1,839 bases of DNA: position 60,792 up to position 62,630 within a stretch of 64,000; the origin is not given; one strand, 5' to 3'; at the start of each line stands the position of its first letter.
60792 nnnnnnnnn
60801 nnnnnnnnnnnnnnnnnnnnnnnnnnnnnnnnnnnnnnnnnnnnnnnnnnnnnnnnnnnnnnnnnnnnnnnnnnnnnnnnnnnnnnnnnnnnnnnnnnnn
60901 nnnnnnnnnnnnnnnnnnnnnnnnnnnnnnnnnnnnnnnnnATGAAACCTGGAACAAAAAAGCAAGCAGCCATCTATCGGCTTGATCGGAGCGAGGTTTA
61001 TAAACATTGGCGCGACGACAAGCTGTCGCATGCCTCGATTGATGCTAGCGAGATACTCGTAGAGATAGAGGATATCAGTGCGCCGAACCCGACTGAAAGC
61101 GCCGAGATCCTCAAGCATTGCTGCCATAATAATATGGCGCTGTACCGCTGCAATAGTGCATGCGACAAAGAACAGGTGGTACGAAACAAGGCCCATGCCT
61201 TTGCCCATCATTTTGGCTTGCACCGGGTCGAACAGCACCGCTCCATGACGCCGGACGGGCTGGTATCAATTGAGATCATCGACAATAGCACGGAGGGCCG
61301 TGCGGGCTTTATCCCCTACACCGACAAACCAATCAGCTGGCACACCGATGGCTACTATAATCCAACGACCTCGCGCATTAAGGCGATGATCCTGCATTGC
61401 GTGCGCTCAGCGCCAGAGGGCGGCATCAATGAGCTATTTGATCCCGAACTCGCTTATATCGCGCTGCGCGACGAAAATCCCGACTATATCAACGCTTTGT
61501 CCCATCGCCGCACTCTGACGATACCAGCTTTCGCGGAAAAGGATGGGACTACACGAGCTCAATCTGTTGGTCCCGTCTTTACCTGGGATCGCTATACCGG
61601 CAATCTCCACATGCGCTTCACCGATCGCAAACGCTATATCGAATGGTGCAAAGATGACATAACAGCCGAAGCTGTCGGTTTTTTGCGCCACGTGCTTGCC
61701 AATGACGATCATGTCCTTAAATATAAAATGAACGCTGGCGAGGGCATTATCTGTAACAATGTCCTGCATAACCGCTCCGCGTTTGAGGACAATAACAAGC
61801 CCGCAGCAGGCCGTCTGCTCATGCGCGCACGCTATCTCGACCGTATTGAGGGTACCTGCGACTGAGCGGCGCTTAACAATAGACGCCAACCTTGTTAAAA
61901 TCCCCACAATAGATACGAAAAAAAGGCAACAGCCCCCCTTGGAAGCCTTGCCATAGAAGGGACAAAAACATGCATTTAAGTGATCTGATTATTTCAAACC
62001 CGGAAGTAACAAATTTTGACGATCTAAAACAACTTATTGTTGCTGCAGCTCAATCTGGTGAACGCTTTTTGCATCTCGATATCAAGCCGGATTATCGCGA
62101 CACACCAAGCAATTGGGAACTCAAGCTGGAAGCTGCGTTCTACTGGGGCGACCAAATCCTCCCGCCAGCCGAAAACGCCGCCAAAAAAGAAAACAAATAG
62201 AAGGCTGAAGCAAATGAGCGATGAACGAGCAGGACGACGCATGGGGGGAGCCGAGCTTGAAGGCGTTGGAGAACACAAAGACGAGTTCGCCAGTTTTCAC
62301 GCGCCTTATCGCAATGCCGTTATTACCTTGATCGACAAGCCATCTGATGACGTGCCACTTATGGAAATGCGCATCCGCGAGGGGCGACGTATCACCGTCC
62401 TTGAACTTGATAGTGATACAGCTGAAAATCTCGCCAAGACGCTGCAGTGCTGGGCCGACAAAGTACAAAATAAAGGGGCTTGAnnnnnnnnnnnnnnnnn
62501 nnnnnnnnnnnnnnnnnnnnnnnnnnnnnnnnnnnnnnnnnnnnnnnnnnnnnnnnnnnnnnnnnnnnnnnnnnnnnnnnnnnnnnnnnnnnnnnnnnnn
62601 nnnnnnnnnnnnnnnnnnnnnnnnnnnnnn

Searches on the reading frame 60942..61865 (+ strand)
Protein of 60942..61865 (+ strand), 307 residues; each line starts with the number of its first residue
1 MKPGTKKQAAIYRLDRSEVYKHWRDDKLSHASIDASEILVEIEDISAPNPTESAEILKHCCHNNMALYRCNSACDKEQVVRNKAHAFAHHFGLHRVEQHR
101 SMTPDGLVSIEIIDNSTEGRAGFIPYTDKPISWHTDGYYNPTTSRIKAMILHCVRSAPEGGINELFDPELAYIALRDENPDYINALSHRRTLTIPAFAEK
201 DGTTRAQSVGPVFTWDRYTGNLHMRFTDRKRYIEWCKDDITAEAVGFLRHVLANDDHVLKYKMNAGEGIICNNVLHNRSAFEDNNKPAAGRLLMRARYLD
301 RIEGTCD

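Call 5: search_protein_families(library=ncbifam, proteins=[window:60942-61865:+], max_evalue=0.00001)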
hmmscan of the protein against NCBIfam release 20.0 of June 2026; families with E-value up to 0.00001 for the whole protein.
window:60942-61865:+ (307 aa): 3 families
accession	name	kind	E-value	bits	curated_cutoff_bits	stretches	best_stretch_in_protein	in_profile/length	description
NF049936.1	TriMthamethphnDioxTmpA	equivalog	1.4e-13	50.4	400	1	124-300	178-350/366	2-trimethylaminoethylphosphonate dioxygenase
TIGR02410.1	carnitine_TMLD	equivalog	5.2e-12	46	268.3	1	126-300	174-355/362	trimethyllysine dioxygenase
TIGR02409.1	carnitine_bodg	equivalog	4e-09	36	414.75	1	124-285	180-342/366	gamma-butyrobetaine dioxygenase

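Call 6: search_protein_families(library=pfam, proteins=[window:60942-61865:+], max_evalue=0.001)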
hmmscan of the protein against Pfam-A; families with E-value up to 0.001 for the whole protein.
window:60942-61865:+ (307 aa): 1 family
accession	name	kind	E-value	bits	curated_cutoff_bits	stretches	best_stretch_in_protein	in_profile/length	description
PF02668.22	TauD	-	6.9e-23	82.3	27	1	82-296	50-266/267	Taurine catabolism dioxygenase TauD, TfdA family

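Call 49: search_solved_structures(query=window:60942-61865:+, max_evalue=0.001, show_alignments=2)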
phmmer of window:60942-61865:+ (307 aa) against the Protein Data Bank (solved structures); distinct sequences matched with E-value up to 0.001: 0.
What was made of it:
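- On TauD/TfdA Fe(II)/2-oxoglutarate dioxygenases (for dsrQ): No PDB relative by sequence (call 49).
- Tried and rejected: DsrQ had no PDB relative by sequence (call 49).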

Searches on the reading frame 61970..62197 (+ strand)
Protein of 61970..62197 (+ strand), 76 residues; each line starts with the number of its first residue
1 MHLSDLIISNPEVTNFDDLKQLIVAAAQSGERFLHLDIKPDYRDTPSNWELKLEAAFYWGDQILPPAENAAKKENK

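Call 57: search_protein_families(library=pfam, proteins=[window:61970-62197:+], max_evalue=1)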
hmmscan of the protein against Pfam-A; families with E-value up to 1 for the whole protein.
seq(76 aa): 0 families
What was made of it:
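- On DsrC/TusE family (the name NCBI gives some orf76 homologs): No Pfam DsrC hit (call 57).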

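Call 58: search_protein_families(library=ncbifam, proteins=[window:61970-62197:+], max_evalue=1)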
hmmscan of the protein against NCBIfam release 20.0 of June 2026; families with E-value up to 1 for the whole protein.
seq(76 aa): 0 families

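Call 61: find_homologous_proteins(query=window:61970-62197:+, max_evalue=0.001)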
Query seq(76 aa) (76 aa): 36 proteins with E <= 0.001 among 36 candidates.
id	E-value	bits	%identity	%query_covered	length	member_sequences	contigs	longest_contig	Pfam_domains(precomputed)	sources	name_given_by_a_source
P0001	2.3e-40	153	88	100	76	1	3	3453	-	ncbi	-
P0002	2.4e-40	153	89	100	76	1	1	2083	-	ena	-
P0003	1.3e-39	151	91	100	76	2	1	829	-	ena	-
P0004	1.3e-39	151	87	100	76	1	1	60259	-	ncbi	-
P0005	2.3e-37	144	88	100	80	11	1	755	-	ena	-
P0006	8.8e-33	129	79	96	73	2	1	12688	-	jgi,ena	-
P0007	1.1e-32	129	76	100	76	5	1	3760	-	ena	-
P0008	5.8e-32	127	76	100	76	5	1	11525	-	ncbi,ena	-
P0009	1.4e-31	125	75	100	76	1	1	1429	-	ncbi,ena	-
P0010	1.9e-31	125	75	100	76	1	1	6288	-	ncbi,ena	-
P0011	2.9e-29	118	82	86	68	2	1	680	-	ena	-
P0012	9.4e-29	116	78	84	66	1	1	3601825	-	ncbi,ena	-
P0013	1.6e-28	116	80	86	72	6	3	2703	-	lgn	-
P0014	6.8e-27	111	75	86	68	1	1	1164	-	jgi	jgi:hypothetical protein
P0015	9.0e-27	110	77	82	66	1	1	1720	-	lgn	-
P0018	5.7e-26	108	74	82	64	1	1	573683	-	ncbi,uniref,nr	ncbi:sulfur relay protein DsrC [Rhodobium gokarnense]|uniref:Sulfur relay protein DsrC n=1 Tax=Rhodo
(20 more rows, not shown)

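Call 62: find_encoding_contigs(protein=P0004, flank=10000, max_places=3)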
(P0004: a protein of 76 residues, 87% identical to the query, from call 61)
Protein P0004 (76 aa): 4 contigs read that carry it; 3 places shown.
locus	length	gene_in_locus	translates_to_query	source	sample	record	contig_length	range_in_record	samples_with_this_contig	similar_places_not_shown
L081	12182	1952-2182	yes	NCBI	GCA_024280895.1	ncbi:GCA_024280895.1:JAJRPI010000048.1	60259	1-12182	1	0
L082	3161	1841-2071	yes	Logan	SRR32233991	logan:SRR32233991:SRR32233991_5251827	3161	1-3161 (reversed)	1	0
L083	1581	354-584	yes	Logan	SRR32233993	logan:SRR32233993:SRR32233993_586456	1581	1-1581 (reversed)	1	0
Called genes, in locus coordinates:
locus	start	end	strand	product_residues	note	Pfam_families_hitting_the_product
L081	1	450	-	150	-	?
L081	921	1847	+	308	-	PF02668:TauD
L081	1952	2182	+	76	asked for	-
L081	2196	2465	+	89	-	PF22295:DUF6967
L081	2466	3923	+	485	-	PF13241:NAD_binding_7, PF14824:Sirohm_synth_M (weak), PF10414:CysG_dimeriser, PF00590:TP_methylase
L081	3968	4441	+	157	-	PF06170:DUF983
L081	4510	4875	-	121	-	PF13098:Thioredoxin_2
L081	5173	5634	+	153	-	PF00011:HSP20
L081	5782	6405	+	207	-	PF03458:Gly_transporter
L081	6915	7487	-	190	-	PF25213:HVO_A0261_N (faint), PF01638:HxlR (weak)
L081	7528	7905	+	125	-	PF00903:Glyoxalase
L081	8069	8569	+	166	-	-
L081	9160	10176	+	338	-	PF04307:YdjM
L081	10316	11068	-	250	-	-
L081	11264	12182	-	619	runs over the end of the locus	PF17297:PEPCK_N, PF00821:PEPCK_GTP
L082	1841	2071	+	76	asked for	-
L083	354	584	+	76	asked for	-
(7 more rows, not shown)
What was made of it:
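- Closest known: Hyphomicrobiaceae MAGs from Southwest Indian Ridge vent chimneys. Same: L081 from the same MAG carries dsrA-dsrQ-orf76-DUF6967-cysG with the same spacing (call 62).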

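Call 63: find_encoding_contigs(protein=P0012, flank=10000, max_places=3)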
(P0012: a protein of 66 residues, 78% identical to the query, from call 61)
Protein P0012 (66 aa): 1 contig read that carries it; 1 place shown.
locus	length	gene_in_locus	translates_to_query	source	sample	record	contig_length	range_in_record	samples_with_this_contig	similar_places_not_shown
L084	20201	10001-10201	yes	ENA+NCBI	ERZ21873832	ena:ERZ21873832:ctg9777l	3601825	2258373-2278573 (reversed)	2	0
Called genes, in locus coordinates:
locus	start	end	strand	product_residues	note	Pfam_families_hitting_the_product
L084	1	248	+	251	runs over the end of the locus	PF02665:Nitrate_red_gam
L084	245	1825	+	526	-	PF13187:Fer4_9 (faint), PF13183:Fer4_8, PF13534:Fer4_17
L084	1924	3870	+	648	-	PF14691:Fer4_20, PF00890:FAD_binding_2 (weak), PF01266:DAO (weak), PF07992:Pyr_redox_2, PF12831:FAD_oxidored (weak), PF13450:NAD_binding_8, PF12838:Fer4_7 (weak), PF14697:Fer4_21 (weak), +4 more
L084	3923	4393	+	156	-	-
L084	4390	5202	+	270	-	PF12797:Fer4_2 (faint), PF12838:Fer4_7 (faint), PF13187:Fer4_9 (weak), PF13247:Fer4_11, PF00037:Fer4 (weak), PF12837:Fer4_6 (weak), PF13237:Fer4_10 (weak)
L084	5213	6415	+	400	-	PF03916:NrfD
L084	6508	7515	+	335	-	PF02885:Glycos_trans_3N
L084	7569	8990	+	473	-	PF01656:CbiA, PF13500:AAA_26, PF07685:GATase_3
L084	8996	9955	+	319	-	PF02668:TauD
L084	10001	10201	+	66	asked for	-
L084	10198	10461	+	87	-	PF22295:DUF6967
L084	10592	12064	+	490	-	PF13241:NAD_binding_7, PF14824:Sirohm_synth_M (weak), PF10414:CysG_dimeriser, PF00590:TP_methylase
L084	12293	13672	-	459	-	PF03349:Toluene_X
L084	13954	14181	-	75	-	PF01206:TusA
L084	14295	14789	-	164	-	PF13686:DrsE_2, PF02635:DsrE (faint)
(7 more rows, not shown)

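Call 65: find_homologous_proteins(query=A1, max_evalue=0.001)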
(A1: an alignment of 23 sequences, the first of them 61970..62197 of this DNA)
Query A1 (23 sequences) (76 aa, profile of the alignment): 2895 proteins with E <= 0.001 among 3057 candidates; the best 120 are listed.
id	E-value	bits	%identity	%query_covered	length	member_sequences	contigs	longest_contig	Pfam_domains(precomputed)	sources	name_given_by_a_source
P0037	4.2e-28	115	64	80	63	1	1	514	-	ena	-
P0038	5.4e-28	114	66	80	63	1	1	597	-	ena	-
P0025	7.7e-28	114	73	82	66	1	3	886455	-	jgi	-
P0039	8.0e-28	114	58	79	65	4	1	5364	-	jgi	-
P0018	1.2e-27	113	74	82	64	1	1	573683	-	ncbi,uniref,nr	ncbi:sulfur relay protein DsrC [Rhodobium gokarnense]|uniref:Sulfur relay protein DsrC n=1 Tax=Rhodo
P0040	1.3e-27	113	75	80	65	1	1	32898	-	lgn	-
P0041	1.3e-27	113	75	80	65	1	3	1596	-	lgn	-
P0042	2.2e-27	112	70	80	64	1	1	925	-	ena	-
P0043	2.5e-27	112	69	82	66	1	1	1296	-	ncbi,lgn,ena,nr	ncbi:MAG: sulfur relay protein DsrC [Hyphomicrobiales bacterium]|nr:sulfur relay protein DsrC [Hypho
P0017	2.6e-27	112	73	82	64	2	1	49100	-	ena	-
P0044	2.8e-27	112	59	78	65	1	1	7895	-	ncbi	-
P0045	2.8e-27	112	59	78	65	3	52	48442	-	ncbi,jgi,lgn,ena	jgi:hypothetical protein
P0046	3.3e-27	112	60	79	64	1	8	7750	-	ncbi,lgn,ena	-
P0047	3.3e-27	112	75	80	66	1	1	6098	-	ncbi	-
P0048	4.1e-27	111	61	78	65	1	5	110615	-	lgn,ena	-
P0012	4.2e-27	111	78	84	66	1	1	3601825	-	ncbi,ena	-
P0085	3.4e-26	108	57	79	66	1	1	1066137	-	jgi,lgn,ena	-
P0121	9.8e-26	107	58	78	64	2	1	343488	-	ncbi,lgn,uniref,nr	ncbi:sulfur relay protein DsrC [Ruegeria marina]|uniref:Sulfur relay protein DsrC n=1 Tax=Ruegeria m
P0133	1.2e-25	107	61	82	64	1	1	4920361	-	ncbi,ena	-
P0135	1.2e-25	107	49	75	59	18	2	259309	-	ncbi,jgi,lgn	-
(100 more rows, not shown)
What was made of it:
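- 61970..62200 (+): orf76, a small conserved protein of unknown function with a core of about 58 aa. A companion of rDsr loci with no Pfam or NCBIfam model. 2,895 database clusters (call 65).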

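Call 68: find_encoding_contigs(protein=P0121, flank=8000, max_places=2)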
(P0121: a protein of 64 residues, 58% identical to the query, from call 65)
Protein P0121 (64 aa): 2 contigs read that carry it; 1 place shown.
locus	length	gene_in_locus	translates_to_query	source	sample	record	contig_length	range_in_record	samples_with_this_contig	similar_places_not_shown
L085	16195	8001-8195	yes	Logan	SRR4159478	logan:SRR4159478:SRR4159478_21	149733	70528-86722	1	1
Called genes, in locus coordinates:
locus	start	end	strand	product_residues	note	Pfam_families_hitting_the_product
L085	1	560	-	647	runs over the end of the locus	PF14691:Fer4_20, PF01266:DAO (weak), PF07992:Pyr_redox_2, PF12831:FAD_oxidored (weak), PF13450:NAD_binding_8, PF14697:Fer4_21 (weak), PF12838:Fer4_7, PF13187:Fer4_9 (weak), +2 more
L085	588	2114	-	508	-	PF13187:Fer4_9 (faint), PF13183:Fer4_8, PF13237:Fer4_10 (faint), PF13534:Fer4_17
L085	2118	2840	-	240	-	PF02665:Nitrate_red_gam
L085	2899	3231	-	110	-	PF04358:DsrC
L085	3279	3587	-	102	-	PF04077:DsrH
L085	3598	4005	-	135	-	PF02635:DsrE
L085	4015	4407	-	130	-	PF02635:DsrE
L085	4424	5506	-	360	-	PF03460:NIR_SIR_ferr, PF01077:NIR_SIR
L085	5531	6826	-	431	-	PF03460:NIR_SIR_ferr, PF01077:NIR_SIR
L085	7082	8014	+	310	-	PF02668:TauD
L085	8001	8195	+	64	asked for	-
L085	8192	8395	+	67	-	PF22295:DUF6967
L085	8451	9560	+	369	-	PF10609:ParA, PF00142:Fer4_NifH (faint), PF01656:CbiA, PF09140:MipZ, PF13614:AAA_31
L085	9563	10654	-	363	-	PF04143:Sulf_transp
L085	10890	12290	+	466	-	PF01425:Amidase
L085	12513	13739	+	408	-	PF13356:Arm-DNA-bind_3, PF22022:Phage_int_M, PF00589:Phage_integrase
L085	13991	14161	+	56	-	PF05930:Phage_AlpA (weak)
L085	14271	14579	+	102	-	PF22324:HTH_91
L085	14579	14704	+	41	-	-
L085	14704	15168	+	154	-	-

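Call 69: find_encoding_contigs(protein=P0135, flank=8000, max_places=2)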
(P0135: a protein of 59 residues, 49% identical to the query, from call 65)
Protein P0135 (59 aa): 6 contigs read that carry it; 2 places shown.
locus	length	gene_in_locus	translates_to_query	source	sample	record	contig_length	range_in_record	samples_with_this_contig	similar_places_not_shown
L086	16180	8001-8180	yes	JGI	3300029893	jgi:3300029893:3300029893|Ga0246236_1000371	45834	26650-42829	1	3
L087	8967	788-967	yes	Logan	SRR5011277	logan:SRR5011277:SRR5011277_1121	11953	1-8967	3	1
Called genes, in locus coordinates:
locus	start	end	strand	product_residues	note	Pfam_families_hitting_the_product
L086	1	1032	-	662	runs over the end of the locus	PF14691:Fer4_20, PF00890:FAD_binding_2 (weak), PF01266:DAO, PF01593:Amino_oxidase (weak), PF07992:Pyr_redox_2, PF12831:FAD_oxidored, PF13450:NAD_binding_8, PF14697:Fer4_21, +5 more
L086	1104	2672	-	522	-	PF13187:Fer4_9 (faint), PF13183:Fer4_8, PF13237:Fer4_10 (faint), PF13534:Fer4_17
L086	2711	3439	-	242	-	PF02665:Nitrate_red_gam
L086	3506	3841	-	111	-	PF04358:DsrC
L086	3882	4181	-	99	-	PF04077:DsrH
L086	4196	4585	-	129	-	PF02635:DsrE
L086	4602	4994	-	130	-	PF02635:DsrE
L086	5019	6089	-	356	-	PF03460:NIR_SIR_ferr, PF01077:NIR_SIR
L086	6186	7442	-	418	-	PF03460:NIR_SIR_ferr, PF01077:NIR_SIR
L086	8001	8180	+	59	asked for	-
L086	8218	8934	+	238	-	-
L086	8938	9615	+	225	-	PF09559:Cas6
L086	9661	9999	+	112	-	PF04358:DsrC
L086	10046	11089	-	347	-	PF21739:DUF6866_N, PF21740:DUF6866_C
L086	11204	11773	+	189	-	-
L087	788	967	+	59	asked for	-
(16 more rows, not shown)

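Call 70: predict_structure(alignment_id=A2)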
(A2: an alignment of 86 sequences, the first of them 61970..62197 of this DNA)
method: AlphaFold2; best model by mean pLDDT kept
length: 76 residues; sequences in the alignment: 86
mean_pLDDT: 85.1   pTM: 0.71
mean pLDDT of the five models: 85.1, 84.6, 84.5, 84.4, 83.5
residues with pLDDT >= 90: 59; 70-90: 2; 50-70: 3; < 50: 12
segments of 3 or more residues with pLDDT < 50: 65-76
pLDDT, mean of each block of 10 residues (from residue 1): 96 96 94 95 96 93 52 40
secondary structure, 60 per line:
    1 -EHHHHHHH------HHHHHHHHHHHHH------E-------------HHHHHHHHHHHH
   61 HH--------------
elements in order: H3-9 H16-28 H49-62
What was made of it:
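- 61970..62200 (+): AF2 pLDDT is about 95 for residues 1-62, three helices (call 70).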

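Call 73: fold_search(model_id=the predicted structure, library=pdb)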
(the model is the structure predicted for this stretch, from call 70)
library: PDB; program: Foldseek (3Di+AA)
matches with E <= 10: 3; with E <= 0.001: 0
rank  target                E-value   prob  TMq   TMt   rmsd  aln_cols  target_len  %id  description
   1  5u1c_B                4.3e+00  0.11  0.40  0.20   7.3        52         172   17  Structure of tetrameric HIV-1 Strand Transfer Complex Intasome (released 2017-01-11)
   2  3b4u_A                8.8e+00  0.07  0.39  0.13   3.9        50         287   20  Crystal structure of dihydrodipicolinate synthase from Agrobacterium tumefaciens str. C58 (released 2007-12-04)
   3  7vvu_T                8.8e+00  0.01  0.20  0.08  15.2        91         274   15  NuA4 HAT module bound to the nucleosome (released 2022-08-10)
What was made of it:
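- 61970..62200 (+): No PDB fold match (call 73).
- Tried and rejected: The orf76 model had no PDB fold match by Foldseek (call 73).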

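Call 80: find_encoding_contigs(protein=P0133, flank=6000, max_places=1)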
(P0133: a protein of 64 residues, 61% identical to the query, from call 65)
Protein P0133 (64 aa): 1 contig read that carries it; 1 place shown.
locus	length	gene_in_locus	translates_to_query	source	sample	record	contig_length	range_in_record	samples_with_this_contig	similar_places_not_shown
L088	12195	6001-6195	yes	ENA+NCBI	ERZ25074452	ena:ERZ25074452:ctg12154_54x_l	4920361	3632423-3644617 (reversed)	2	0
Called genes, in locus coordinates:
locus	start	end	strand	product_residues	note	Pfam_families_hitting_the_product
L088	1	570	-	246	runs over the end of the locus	PF02665:Nitrate_red_gam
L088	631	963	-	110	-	PF04358:DsrC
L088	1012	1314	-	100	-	PF04077:DsrH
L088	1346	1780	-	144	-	PF02635:DsrE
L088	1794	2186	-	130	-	PF02635:DsrE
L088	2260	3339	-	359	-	PF03460:NIR_SIR_ferr, PF01077:NIR_SIR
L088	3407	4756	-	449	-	PF03460:NIR_SIR_ferr, PF01077:NIR_SIR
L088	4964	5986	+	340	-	PF02668:TauD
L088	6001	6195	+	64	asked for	-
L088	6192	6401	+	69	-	PF22295:DUF6967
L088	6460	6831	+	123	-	PF04358:DsrC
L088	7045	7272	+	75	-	PF01206:TusA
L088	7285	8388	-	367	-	PF04143:Sulf_transp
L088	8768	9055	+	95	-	PF13442:Cytochrome_CBB3 (faint)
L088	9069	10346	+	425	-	PF07992:Pyr_redox_2, PF13454:NAD_binding_9 (faint), PF21706:FCSD_central, PF09242:FCSD-flav_bind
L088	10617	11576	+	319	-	PF00753:Lactamase_B, PF12706:Lactamase_B_2 (weak)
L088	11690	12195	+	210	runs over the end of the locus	PF13899:Thioredoxin_7 (weak), PF13098:Thioredoxin_2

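Call 81: find_encoding_contigs(protein=P0085, flank=6000, max_places=1)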
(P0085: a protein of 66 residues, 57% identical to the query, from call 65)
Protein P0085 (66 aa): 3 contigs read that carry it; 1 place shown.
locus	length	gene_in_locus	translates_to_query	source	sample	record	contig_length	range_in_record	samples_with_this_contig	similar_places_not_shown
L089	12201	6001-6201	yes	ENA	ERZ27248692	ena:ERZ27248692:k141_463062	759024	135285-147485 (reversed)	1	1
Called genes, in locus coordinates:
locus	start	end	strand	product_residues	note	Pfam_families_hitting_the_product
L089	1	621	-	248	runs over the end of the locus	PF02665:Nitrate_red_gam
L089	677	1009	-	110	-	PF04358:DsrC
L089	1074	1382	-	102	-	PF04077:DsrH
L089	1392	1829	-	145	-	PF02635:DsrE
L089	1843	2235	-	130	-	PF02635:DsrE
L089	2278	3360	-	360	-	PF03460:NIR_SIR_ferr, PF01077:NIR_SIR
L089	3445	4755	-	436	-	PF03460:NIR_SIR_ferr, PF01077:NIR_SIR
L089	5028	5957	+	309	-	PF02668:TauD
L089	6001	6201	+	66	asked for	-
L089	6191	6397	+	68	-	PF22295:DUF6967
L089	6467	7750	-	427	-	PF07992:Pyr_redox_2, PF13450:NAD_binding_8 (weak), PF21706:FCSD_central, PF09242:FCSD-flav_bind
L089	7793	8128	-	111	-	-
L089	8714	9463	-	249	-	PF13386:DsbD_2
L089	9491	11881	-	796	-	PF00403:HMA, PF00122:E1-E2_ATPase, PF00702:Hydrolase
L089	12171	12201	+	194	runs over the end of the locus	-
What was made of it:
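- Closest known: Roseobacter-clade and other aerobic chemotroph dsr clusters with divergent dsrQ. Same: The same dsrQ-small ORF-DUF6967 trio lies next to dsrA in a contig encoding the protein NCBI assigns to Ruegeria marina (L085) and in L088 and L089 (calls 68, 80, 81).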

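Call 82: find_encoding_contigs(protein=P0018, flank=6000, max_places=1)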
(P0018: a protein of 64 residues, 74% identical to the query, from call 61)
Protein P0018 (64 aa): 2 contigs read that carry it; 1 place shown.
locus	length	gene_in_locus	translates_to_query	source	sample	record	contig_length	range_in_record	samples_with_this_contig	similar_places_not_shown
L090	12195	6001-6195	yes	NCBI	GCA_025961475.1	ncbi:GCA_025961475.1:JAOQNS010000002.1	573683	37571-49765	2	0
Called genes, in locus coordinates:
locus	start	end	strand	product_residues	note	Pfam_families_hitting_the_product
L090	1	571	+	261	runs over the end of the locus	PF12797:Fer4_2 (faint), PF13187:Fer4_9 (faint), PF13237:Fer4_10 (faint), PF13247:Fer4_11, PF00037:Fer4 (weak), PF12837:Fer4_6 (weak), PF12838:Fer4_7 (weak)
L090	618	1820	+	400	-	PF03916:NrfD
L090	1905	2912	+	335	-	PF02885:Glycos_trans_3N, PF00591:Glycos_transf_3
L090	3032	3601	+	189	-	PF03625:DUF302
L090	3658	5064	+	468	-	PF01656:CbiA, PF13500:AAA_26, PF07685:GATase_3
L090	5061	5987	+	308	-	PF02668:TauD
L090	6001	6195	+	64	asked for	-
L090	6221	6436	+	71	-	PF22295:DUF6967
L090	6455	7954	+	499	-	PF13241:NAD_binding_7, PF14824:Sirohm_synth_M (weak), PF10414:CysG_dimeriser, PF00590:TP_methylase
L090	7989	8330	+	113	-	-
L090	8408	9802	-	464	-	PF03349:Toluene_X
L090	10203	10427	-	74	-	PF01206:TusA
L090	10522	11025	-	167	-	PF13686:DrsE_2, PF02635:DsrE (weak)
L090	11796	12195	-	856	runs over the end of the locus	PF13374:TPR_10 (faint), PF13424:TPR_12 (faint), PF17363:DUF5388 (faint), PF07719:TPR_2 (faint), PF25045:vWA_Ro60 (faint)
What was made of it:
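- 61970..62200 (+): Seven of seven sampled members lie next to dsr genes (calls 62, 63, 68, 69, 80-82).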

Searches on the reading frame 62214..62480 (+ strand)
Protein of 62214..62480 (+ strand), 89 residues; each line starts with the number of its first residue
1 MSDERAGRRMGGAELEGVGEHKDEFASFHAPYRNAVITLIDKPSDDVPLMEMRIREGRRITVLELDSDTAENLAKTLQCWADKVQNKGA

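Call 57: search_protein_families(library=pfam, proteins=[window:62214-62480:+], max_evalue=1)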
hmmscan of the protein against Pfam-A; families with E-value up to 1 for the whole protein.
seq(89 aa): 1 family
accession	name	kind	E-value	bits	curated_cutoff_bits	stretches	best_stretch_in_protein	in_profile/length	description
PF22295.1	DUF6967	-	7.1e-14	51.9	27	1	23-82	5-64/65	Family of unknown function (DUF6967)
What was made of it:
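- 62214..62483 (+): DUF6967 protein, 89 aa, 13 nt after orf76 and abutting cysG. Pfam DUF6967 at E 7e-14 (call 57).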

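Call 58: search_protein_families(library=ncbifam, proteins=[window:62214-62480:+], max_evalue=1)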
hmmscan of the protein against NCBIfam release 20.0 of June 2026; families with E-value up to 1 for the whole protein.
seq(89 aa): 1 family
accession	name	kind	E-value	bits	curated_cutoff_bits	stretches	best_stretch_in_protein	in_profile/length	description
NF009064.0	PRK12398.1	equivalog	0.091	12.7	207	1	16-38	14-36/165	pyruvoyl-dependent arginine decarboxylase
